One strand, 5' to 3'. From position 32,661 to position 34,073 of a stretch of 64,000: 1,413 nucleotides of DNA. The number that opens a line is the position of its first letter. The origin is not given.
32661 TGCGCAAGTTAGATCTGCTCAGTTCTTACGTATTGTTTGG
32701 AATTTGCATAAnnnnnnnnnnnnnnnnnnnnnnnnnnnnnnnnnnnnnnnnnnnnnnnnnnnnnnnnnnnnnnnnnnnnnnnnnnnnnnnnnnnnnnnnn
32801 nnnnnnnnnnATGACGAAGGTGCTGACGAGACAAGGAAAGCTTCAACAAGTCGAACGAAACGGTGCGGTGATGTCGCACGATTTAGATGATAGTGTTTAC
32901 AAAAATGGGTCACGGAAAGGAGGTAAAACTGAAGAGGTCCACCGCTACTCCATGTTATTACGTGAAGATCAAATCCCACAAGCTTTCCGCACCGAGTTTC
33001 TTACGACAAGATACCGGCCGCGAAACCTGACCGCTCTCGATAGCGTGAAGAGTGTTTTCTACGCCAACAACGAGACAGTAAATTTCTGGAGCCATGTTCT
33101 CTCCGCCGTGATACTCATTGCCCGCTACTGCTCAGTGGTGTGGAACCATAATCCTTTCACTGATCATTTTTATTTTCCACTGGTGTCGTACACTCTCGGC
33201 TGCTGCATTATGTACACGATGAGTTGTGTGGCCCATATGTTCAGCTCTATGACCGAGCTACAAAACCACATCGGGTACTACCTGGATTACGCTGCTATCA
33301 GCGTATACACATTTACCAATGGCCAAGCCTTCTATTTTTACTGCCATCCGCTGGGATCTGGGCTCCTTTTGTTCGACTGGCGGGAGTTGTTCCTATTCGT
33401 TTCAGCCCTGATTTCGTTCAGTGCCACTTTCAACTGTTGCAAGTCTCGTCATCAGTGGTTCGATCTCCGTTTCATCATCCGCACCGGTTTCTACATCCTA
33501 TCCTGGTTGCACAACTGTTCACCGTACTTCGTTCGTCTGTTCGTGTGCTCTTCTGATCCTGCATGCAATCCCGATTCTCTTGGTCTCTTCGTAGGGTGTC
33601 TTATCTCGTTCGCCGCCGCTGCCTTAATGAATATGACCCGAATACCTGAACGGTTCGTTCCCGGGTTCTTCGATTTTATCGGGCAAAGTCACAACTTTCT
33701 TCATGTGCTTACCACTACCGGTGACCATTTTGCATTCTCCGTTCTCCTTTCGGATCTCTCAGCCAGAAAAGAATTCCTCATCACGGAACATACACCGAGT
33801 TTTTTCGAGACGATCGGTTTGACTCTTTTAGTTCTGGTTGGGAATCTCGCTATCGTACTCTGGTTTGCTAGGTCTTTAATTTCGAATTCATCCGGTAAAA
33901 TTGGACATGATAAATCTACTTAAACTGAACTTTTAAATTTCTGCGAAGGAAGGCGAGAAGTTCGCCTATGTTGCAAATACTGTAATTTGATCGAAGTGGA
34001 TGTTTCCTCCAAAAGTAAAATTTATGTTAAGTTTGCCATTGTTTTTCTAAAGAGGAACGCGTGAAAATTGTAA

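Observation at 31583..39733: Two intronless mPR-like PAQR genes nested co-directionally inside an 8.1 kb intron that splits the vWA domain of the PARP4-like gene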

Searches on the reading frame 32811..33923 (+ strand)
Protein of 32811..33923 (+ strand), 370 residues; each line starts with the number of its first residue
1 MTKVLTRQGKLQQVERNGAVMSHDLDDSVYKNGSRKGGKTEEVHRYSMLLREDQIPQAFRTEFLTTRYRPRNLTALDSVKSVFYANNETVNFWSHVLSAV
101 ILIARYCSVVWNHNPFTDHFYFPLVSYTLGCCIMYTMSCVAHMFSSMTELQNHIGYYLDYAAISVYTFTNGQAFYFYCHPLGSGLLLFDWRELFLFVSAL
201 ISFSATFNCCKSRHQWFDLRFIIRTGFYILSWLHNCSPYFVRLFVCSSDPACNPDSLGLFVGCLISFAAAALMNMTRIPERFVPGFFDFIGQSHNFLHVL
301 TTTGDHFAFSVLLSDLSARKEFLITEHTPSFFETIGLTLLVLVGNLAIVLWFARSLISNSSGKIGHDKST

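Call 3: search_protein_families(library=pfam, proteins=[window:32811-33923:+], max_evalue=0.01)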
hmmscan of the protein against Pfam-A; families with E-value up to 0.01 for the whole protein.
window:32811-33923:+ (370 aa): 1 family
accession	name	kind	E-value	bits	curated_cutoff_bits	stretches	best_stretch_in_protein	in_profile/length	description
PF03006.26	HlyIII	-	5.6e-25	88.8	26.2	1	83-305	1-220/224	Haemolysin-III related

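Call 6: find_homologous_proteins(query=window:32811-33923:+, max_evalue=0.00001)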
Query window:32811-33923:+ (370 aa): 32 proteins with E <= 0.00001 among 4170 candidates.
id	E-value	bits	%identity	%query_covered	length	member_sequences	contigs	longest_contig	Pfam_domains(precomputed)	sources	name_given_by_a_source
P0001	2.0e-248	841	98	100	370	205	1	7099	PF03006.27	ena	-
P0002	8.5e-222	754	86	100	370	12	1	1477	PF03006.27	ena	-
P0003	1.5e-185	635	74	100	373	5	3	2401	PF03006.27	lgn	-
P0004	3.8e-168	577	69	96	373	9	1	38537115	PF03006.27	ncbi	ncbi:membrane progestin receptor delta-like [Oculina patagonica]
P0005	1.9e-165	568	67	96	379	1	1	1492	PF03006.27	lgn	-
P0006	2.1e-165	568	68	95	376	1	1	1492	PF03006.27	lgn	-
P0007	2.2e-165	568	68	99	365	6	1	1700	PF03006.27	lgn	-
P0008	2.2e-165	568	99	66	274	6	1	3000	PF03006.27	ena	-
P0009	2.5e-165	568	68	95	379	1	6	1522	PF03006.27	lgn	-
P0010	1.6e-164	565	68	95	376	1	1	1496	PF03006.27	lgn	-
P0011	2.5e-164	565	67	99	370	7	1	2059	PF03006.27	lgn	-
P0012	5.4e-164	564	68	95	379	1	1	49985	PF03006.27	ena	-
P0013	6.6e-164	563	68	98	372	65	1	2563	PF03006.27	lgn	-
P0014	3.0e-163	561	68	95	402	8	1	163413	PF03006.27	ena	-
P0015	4.9e-163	560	69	95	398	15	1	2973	PF03006.27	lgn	-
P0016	7.7e-163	560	69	95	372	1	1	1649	PF03006.27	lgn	-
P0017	1.1e-161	556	66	100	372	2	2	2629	PF03006.27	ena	-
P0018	2.1e-160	552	63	99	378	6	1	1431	PF03006.27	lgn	-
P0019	9.5e-160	550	68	95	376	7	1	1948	PF03006.27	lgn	-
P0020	2.4e-159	548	66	96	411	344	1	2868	PF03006.27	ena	-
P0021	2.4e-159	548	65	100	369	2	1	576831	PF03006.27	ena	-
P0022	5.6e-159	547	64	100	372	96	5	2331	PF03006.27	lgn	-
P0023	6.7e-159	547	71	87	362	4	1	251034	PF03006.27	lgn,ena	-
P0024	4.7e-158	544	67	95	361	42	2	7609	PF03006.27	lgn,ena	-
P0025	3.1e-156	538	69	90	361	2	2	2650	PF03006.27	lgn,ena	-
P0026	1.2e-153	530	66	96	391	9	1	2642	PF03006.27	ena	-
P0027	3.8e-126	439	55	94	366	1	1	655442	PF03006.27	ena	-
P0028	3.7e-71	258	40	74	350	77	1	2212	PF03006.27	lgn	-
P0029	3.4e-50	189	35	89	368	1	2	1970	PF03006.27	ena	-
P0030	6.1e-44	169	34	79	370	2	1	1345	PF03006.27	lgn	-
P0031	4.9e-42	162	42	43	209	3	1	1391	PF03006.27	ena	-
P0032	1.3e-35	141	31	85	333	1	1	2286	PF03006.27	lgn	-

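Call 8: find_encoding_contigs(protein=P0004, flank=10000, max_places=4)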
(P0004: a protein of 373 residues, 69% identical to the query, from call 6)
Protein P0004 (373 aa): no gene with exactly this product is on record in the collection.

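Call 9: find_encoding_contigs(protein=window:32811-33923:+, flank=10000, max_places=4)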
Protein window:32811-33923:+ (370 aa): 20 contigs read that carry it; 4 places shown.
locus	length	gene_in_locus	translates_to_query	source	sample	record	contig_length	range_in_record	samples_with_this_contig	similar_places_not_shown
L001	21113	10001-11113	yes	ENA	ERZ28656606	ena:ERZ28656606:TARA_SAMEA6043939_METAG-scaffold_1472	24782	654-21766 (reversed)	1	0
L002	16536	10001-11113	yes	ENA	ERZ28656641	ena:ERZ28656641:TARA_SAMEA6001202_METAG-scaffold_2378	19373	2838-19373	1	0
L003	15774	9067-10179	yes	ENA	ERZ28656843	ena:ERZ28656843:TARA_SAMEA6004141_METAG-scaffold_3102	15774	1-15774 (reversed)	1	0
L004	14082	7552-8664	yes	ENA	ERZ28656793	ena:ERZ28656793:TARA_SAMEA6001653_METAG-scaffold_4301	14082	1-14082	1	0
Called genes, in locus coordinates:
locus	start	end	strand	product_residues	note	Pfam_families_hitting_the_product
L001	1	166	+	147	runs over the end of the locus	PF02877:PARP_reg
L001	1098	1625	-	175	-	-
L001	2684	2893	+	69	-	-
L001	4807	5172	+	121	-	-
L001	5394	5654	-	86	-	-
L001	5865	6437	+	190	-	-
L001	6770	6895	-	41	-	-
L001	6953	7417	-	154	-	-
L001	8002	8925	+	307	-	-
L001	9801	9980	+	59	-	-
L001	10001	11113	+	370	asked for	PF03006:HlyIII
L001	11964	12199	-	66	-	-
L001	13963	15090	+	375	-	PF03006:HlyIII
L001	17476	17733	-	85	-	-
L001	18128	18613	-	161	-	-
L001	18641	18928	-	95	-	-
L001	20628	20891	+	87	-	-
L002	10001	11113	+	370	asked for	PF03006:HlyIII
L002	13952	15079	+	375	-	PF03006:HlyIII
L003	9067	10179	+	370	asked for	PF03006:HlyIII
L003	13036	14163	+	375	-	PF03006:HlyIII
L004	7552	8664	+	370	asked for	PF03006:HlyIII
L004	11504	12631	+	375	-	PF03006:HlyIII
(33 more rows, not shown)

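Call 14: find_encoding_contigs(protein=P0021, flank=10000, max_places=2)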
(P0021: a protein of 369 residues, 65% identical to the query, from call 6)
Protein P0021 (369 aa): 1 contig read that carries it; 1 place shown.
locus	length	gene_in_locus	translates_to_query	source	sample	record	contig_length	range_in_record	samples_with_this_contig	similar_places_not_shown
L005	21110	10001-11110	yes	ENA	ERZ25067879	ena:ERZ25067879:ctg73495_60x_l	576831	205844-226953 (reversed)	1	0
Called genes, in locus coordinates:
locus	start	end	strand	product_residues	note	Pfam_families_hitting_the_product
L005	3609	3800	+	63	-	-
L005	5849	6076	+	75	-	-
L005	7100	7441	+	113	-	-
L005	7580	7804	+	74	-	-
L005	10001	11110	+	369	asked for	PF03006:HlyIII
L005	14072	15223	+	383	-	PF03006:HlyIII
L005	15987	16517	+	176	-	PF00078:RVT_1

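Call 22: find_encoding_contigs(protein=P0027, flank=10000, max_places=2)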
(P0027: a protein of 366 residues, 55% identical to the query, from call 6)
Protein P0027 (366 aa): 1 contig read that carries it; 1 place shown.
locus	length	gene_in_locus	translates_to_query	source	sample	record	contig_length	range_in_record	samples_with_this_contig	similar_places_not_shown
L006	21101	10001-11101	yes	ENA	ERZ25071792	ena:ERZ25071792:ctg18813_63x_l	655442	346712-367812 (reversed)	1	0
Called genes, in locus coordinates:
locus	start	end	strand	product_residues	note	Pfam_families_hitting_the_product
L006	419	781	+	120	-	-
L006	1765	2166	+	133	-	-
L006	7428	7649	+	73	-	-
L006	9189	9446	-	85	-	-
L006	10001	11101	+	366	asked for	PF03006:HlyIII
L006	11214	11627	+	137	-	-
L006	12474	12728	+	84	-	-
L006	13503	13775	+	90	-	-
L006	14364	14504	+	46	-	-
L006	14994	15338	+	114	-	-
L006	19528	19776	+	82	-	-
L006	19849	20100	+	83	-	-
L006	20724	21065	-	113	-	-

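Call 23: find_encoding_contigs(protein=P0023, flank=10000, max_places=2)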
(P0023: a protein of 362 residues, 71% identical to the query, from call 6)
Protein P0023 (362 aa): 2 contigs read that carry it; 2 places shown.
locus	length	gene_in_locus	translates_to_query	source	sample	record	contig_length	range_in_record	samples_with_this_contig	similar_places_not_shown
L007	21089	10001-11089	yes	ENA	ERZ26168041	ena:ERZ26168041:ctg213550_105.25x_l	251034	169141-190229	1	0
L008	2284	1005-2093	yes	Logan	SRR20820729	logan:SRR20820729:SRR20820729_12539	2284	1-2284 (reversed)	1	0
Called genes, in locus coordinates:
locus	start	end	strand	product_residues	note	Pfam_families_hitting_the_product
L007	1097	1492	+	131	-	PF02877:PARP_reg (weak)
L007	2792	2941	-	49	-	-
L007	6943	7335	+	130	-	-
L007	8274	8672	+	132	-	-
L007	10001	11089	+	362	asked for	PF03006:HlyIII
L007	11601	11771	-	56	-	-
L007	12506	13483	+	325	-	PF03006:HlyIII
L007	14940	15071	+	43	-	-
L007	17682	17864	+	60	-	-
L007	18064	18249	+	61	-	-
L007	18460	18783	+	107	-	-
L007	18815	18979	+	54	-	-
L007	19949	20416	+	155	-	-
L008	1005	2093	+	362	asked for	PF03006:HlyIII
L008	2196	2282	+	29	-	?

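Call 24: find_encoding_contigs(protein=P0014, flank=10000, max_places=2)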
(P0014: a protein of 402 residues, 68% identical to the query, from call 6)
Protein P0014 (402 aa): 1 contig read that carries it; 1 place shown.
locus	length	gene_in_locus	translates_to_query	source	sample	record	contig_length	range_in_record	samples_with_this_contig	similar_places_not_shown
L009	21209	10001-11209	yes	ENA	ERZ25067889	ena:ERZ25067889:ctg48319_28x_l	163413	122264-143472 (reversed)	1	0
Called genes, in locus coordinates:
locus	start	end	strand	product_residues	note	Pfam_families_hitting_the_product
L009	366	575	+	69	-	-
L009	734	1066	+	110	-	-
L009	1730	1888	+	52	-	PF08487:VIT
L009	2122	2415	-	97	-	-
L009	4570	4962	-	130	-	-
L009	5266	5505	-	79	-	-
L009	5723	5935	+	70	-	-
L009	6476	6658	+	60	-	-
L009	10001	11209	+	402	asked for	PF03006:HlyIII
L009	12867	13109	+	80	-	-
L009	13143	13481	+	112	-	-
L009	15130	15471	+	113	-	-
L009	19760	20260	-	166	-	-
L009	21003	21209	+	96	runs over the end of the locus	-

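Call 27: list_cluster_members(proteins=[P0001, P0002, P0004, P0020, P0021, P0023, P0027, P0028, P0029, P0030])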
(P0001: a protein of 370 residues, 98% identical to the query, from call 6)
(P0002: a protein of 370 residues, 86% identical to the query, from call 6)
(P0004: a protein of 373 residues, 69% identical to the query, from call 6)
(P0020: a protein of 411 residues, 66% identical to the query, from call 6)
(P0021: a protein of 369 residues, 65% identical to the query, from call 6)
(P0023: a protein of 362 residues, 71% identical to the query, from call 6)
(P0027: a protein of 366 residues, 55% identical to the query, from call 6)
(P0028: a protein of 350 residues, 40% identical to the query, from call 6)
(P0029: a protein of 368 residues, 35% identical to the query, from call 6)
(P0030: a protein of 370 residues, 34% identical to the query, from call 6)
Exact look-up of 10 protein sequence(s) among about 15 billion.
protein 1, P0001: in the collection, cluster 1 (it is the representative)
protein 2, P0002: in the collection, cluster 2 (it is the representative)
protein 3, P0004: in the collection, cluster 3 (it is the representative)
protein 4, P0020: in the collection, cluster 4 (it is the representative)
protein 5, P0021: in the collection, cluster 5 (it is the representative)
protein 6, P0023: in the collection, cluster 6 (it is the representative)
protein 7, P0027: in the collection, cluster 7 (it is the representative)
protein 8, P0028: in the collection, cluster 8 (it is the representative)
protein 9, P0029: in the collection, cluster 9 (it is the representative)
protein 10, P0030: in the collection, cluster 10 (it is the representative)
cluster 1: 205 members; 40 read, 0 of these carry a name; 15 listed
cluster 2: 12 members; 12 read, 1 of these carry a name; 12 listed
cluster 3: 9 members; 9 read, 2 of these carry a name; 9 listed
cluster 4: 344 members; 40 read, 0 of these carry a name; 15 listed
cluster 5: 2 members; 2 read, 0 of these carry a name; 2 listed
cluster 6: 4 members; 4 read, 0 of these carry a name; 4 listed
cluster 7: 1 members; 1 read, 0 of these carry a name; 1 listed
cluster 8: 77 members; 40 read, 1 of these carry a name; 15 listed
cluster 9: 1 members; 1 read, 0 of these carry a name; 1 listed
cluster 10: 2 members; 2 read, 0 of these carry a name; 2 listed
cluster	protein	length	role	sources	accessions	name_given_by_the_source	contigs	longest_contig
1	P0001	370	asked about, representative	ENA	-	-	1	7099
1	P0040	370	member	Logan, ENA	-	-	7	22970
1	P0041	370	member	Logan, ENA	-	-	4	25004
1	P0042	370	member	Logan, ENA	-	-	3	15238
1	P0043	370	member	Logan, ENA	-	-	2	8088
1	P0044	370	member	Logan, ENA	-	-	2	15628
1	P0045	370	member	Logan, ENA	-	-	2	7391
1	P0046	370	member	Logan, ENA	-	-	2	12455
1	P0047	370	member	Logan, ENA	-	-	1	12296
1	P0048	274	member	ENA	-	-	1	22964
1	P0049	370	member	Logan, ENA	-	-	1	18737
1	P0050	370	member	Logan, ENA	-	-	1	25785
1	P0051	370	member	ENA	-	-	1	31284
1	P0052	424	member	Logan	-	-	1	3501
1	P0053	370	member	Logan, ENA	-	-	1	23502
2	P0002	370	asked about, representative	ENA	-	-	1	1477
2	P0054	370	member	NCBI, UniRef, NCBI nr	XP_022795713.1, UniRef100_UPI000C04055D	membrane progestin receptor delta-like [Stylophora pistillata] | membrane progestin receptor delta-like n=1 Tax=Stylophora pistillata TaxID=50429 ...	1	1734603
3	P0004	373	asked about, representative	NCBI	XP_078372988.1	membrane progestin receptor delta-like [Oculina patagonica]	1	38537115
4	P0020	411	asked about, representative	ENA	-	-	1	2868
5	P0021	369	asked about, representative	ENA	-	-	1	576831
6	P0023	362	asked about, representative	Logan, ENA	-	-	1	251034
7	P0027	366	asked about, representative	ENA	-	-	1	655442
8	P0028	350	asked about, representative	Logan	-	-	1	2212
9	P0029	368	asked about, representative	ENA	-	-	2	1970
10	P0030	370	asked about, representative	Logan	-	-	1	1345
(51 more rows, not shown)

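Call 31: search_solved_structures(query=window:32811-33923:+, max_evalue=0.01, show_alignments=2)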
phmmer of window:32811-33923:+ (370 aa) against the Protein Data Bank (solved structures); distinct sequences matched with E-value up to 0.01: 4.
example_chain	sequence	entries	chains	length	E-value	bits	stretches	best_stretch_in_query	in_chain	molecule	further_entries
5lxg_A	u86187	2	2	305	1.3e-07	34.1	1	53-305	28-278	Adiponectin receptor protein 1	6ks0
6krz_A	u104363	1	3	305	1.7e-06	30.5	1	53-305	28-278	Adiponectin receptor protein 1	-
5lx9_A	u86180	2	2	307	2.3e-06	30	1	37-309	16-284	HUMAN ADIPONECTIN RECEPTOR 2 | Adiponectin receptor protein 2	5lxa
5lwy_A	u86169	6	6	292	1.6e-05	27.3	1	50-309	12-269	Adiponectin receptor protein 2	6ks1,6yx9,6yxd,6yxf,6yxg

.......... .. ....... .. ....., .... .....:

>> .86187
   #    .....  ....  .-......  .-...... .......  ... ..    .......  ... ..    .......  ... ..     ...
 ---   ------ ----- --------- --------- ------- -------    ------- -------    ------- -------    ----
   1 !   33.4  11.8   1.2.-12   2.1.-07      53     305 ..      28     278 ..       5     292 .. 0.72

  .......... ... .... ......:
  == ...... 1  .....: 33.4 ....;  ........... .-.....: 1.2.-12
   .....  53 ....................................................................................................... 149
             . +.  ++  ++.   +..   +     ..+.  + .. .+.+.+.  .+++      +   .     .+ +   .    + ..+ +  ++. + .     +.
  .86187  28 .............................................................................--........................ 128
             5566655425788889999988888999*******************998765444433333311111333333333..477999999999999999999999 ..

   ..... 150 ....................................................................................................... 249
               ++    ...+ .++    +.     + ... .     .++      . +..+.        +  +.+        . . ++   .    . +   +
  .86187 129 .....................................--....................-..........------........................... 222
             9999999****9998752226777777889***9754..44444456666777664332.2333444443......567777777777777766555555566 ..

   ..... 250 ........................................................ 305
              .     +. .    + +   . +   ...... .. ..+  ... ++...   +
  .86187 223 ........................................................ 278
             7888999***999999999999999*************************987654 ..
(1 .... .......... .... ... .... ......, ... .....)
